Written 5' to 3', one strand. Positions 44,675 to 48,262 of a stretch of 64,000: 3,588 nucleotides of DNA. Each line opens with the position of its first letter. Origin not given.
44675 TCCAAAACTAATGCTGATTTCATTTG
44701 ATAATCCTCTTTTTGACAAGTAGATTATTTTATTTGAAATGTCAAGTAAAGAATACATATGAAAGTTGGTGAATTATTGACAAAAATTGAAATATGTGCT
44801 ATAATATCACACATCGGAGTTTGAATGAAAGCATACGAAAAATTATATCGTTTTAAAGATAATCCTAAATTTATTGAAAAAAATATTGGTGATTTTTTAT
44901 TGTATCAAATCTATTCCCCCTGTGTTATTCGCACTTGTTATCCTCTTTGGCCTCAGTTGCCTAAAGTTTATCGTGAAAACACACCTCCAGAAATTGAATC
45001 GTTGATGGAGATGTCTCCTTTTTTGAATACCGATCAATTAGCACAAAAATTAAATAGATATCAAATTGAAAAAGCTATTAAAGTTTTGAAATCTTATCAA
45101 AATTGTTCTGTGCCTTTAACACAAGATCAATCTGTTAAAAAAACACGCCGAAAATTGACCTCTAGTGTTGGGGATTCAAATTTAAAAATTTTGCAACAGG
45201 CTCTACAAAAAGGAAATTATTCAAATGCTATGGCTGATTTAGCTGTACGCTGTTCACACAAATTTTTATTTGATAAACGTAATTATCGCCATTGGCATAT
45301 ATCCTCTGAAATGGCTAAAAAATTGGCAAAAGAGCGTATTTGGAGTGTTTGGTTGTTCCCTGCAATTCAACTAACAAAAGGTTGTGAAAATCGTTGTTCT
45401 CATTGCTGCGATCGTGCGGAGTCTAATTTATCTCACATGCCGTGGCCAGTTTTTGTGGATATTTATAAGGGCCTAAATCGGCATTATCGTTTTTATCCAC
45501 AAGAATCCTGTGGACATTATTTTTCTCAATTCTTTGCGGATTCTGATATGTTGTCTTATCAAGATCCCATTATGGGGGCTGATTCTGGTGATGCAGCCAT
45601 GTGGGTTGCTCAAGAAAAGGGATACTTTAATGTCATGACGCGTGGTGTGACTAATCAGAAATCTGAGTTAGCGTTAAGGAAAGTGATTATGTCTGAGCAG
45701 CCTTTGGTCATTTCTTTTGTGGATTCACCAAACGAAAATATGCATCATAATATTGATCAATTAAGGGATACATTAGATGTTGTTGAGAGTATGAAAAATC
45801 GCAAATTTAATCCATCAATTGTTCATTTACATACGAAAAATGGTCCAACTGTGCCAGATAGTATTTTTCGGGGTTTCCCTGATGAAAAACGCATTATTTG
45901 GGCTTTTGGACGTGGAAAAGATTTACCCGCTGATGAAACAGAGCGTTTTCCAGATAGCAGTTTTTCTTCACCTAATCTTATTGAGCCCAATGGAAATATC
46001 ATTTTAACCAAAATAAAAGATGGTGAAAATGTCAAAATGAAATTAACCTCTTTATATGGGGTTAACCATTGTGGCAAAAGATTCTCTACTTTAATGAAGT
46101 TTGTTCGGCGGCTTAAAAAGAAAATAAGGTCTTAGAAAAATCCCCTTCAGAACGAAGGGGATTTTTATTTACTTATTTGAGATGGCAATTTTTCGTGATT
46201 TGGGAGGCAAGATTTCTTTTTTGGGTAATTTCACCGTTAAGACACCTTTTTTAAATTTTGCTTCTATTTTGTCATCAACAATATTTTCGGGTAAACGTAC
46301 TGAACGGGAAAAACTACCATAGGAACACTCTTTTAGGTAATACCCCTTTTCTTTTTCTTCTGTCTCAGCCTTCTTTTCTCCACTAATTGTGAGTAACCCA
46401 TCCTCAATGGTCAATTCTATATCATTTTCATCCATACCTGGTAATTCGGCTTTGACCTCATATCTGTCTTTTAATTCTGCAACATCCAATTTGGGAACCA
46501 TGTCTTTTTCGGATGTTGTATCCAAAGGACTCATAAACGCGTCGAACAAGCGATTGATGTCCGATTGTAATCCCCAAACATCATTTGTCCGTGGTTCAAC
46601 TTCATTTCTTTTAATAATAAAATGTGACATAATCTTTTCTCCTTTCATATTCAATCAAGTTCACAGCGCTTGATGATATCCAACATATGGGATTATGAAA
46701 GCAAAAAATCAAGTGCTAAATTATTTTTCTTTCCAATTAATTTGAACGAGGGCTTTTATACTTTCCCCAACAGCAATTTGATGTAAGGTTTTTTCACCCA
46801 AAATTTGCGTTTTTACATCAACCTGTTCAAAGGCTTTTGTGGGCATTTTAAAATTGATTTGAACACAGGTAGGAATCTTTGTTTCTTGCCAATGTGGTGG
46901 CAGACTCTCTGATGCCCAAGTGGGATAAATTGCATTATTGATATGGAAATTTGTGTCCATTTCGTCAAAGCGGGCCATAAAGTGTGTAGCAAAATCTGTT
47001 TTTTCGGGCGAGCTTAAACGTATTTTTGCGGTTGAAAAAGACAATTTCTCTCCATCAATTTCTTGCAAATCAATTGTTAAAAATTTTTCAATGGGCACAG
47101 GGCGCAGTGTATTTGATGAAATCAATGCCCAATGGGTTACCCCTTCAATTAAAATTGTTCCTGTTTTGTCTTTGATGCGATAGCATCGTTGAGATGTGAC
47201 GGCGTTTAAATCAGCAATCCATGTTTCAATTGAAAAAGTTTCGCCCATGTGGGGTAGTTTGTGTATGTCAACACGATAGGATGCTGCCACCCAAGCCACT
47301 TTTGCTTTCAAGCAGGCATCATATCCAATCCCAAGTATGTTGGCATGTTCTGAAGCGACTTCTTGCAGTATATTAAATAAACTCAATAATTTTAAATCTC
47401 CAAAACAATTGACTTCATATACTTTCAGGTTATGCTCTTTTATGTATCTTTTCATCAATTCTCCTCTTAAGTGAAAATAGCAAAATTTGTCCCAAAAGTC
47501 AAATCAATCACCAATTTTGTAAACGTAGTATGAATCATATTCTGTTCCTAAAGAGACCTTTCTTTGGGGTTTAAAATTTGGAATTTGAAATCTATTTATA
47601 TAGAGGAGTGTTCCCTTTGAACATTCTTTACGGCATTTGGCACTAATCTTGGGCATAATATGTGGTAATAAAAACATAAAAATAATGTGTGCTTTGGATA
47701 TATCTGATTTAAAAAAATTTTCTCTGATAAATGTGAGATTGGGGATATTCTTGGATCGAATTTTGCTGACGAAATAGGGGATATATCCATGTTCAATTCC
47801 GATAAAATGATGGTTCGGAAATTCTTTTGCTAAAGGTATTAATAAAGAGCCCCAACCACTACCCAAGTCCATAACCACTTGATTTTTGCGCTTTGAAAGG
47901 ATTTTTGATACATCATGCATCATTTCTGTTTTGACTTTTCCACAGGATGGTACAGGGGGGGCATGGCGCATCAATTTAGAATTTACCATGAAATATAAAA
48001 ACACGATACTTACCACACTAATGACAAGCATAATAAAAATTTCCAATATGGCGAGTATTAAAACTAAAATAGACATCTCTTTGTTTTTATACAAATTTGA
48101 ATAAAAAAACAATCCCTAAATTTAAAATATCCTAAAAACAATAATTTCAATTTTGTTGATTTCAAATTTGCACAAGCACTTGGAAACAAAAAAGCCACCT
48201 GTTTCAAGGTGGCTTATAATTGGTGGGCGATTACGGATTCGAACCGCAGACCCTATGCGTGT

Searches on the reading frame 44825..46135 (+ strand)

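Call 4: search_protein_families(library=pfam, proteins=[window:44825-46135:+], max_evalue=0.01)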
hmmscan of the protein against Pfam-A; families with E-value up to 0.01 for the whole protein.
window:44825-46135:+ (436 aa): 0 families

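Call 6: search_protein_families(library=ncbifam, proteins=[window:44825-46135:+], max_evalue=1)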
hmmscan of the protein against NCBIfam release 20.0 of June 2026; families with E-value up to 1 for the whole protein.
window:44825-46135:+ (436 aa): 2 families
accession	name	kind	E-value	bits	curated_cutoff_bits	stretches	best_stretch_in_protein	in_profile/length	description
NF041300.1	rSAM_mat_DarW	exception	0.032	13.1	650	1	159-211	23-75/415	radical SAM/SPASM peptide maturase DarW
NF041337.1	XopD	subfamily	0.041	12.6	700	1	69-379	168-451/735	Ulp1 family type III secretion system effector isopeptidase XopD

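Call 86: search_protein_families(library=pfam, proteins=[window:44825-46132:+], max_evalue=0.01)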
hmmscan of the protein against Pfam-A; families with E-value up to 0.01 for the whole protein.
window:44825-46132:+ (436 aa): 0 families

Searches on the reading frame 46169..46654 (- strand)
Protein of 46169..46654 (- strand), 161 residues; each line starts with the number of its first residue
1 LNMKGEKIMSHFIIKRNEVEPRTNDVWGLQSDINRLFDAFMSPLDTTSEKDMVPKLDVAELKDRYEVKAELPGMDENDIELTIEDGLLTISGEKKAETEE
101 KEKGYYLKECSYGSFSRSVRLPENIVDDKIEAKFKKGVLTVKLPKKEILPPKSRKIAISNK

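Call 4: search_protein_families(library=pfam, proteins=[window:46169-46654:-], max_evalue=0.01)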
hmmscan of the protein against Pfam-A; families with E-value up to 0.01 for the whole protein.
window:46169-46654:- (161 aa): 3 families
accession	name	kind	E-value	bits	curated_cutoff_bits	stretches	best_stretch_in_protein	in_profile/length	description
PF00011.27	HSP20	-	1.1e-25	90.1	20.8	1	58-159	2-102/102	Hsp20/alpha crystallin family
PF17886.7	ArsA_HSP20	-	7.2e-09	35.5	22.5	1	63-142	2-62/63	HSP20-like domain found in ArsA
PF18046.7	FKBP26_C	-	0.00028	21.5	27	0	126-149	17-40/72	FKBP26_C-terminal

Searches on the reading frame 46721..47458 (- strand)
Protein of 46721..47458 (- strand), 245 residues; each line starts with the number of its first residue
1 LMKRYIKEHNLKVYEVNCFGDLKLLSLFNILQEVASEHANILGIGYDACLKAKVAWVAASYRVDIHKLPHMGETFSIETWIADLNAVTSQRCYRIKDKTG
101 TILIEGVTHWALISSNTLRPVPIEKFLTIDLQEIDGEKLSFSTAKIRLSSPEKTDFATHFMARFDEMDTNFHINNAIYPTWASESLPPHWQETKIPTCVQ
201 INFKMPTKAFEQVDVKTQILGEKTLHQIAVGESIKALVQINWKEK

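Call 4: search_protein_families(library=pfam, proteins=[window:46721-47458:-], max_evalue=0.01)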
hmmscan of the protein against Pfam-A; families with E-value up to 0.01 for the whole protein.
window:46721-47458:- (245 aa): 3 families
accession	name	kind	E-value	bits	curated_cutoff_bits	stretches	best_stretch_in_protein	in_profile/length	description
PF01643.23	Acyl-ACP_TE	-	9.9e-22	77.5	23.7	1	4-125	3-125/131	Acyl-ACP thioesterase N-terminal domain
PF20791.3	Acyl-ACP_TE_C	-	7.4e-11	42.6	21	1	152-243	4-100/101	Acyl-ACP thioesterase C-terminal domain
PF13279.12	4HBT_2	-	0.00017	22.4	25.5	0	163-191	2-30/122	Thioesterase-like superfamily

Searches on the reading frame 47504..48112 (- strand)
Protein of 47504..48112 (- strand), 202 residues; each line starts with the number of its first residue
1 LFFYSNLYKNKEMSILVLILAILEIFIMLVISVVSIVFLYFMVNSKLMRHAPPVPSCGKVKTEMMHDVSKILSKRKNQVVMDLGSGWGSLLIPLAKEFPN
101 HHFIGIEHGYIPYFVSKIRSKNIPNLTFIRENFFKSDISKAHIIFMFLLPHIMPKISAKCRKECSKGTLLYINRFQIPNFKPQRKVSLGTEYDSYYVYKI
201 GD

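Call 4: search_protein_families(library=pfam, proteins=[window:47504-48112:-], max_evalue=0.01)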
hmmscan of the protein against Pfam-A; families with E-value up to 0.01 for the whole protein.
window:47504-48112:- (202 aa): 7 families
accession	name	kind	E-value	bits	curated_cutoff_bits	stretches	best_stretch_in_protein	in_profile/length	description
PF02390.23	Methyltransf_4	-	1e-07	32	24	1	77-143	2-73/173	Putative methyltransferase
PF13847.12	Methyltransf_31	-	3.7e-05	23.9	27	1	75-137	2-67/145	Methyltransferase domain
PF08123.19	DOT1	-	3.9e-05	23.7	23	1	58-109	24-75/205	Histone methylation protein DOT1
PF13649.12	Methyltransf_25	-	0.0002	22.4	27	1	80-160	1-85/97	Methyltransferase domain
PF01728.25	FtsJ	-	0.0026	18.1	24.1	1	60-140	7-82/181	FtsJ-like methyltransferase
PF24675.1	NpmA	-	0.0028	17.4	60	1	58-107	5-54/214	16S rRNA (adenine(1408)-N(1))-methyltransferase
PF05175.20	MTS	-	0.0045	17.1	23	1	71-105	26-60/170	Methyltransferase small domain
